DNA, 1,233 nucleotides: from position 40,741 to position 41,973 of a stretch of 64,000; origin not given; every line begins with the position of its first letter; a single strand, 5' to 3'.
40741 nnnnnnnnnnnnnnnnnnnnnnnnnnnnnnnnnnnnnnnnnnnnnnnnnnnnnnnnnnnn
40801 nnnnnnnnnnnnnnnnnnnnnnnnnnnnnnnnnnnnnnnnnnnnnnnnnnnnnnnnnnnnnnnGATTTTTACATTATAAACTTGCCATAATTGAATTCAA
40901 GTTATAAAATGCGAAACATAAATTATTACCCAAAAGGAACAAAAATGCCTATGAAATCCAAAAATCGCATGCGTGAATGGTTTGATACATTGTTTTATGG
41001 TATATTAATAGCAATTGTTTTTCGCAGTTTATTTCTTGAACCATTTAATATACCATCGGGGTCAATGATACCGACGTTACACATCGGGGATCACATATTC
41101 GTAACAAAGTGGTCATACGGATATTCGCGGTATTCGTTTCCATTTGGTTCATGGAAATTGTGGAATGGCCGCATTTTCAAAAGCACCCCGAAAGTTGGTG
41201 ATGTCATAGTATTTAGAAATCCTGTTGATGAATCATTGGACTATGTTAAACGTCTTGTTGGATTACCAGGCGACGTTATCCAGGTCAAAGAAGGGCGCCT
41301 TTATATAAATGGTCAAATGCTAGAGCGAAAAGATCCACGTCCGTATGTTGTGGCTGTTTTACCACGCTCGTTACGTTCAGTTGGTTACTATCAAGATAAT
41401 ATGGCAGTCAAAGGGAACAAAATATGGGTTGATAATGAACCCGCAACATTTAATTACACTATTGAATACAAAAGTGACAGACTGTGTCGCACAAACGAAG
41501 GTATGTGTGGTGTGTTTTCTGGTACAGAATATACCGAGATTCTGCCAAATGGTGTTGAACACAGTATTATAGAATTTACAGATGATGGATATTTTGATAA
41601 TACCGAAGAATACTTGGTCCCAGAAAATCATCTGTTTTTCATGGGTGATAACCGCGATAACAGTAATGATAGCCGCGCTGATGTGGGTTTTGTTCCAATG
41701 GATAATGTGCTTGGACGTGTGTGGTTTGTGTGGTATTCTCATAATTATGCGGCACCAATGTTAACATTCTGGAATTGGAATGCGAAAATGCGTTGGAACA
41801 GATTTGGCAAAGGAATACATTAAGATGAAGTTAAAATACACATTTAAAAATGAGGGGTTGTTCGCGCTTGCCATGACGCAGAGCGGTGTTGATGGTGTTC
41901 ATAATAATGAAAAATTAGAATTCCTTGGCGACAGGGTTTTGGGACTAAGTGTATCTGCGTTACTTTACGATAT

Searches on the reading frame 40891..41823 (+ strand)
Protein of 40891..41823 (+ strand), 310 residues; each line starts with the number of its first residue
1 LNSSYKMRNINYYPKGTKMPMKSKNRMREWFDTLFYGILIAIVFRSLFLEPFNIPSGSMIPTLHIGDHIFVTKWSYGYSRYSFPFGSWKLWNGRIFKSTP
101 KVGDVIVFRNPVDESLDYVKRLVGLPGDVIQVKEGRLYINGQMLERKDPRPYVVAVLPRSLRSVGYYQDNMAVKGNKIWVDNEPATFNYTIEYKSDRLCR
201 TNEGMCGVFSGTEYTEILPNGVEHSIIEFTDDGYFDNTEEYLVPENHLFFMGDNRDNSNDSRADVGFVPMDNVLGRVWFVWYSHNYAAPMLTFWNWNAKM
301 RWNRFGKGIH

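Call 7: search_protein_families(library=pfam, proteins=[window:40891-41823:+], max_evalue=0.01)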
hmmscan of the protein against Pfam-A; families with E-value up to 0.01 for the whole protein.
window:40891-41823:+ (310 aa): 1 family
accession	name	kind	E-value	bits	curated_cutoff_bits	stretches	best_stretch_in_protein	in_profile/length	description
PF10502.14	Peptidase_S26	-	2.3e-48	164.8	22.9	2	28-146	2-101/168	Signal peptidase, peptidase S26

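Call 8: search_protein_families(library=ncbifam, proteins=[window:40891-41823:+], max_evalue=0.01)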
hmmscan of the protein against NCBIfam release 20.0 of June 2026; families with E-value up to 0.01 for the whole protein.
window:40891-41823:+ (310 aa): 5 families
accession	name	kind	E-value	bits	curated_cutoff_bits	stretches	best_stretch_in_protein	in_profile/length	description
TIGR02227.1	sigpep_I_bact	equivalog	1.9e-47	161.2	47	2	32-147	3-99/162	signal peptidase I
NF008114.0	PRK10861.1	equivalog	3.6e-38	131.7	277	1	29-306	59-321/324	signal peptidase I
TIGR02754.1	sod_Ni_protease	equivalog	4e-08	33.6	63.25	0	244-277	56-88/90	nickel-type superoxide dismutase maturation protease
TIGR02771.1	TraF_Ti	equivalog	1.4e-05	24.7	100.25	0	119-146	85-112/171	conjugative transfer signal peptidase TraF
TIGR02228.1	sigpep_I_arch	equivalog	0.001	19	51.85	0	41-73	22-55/158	signal peptidase I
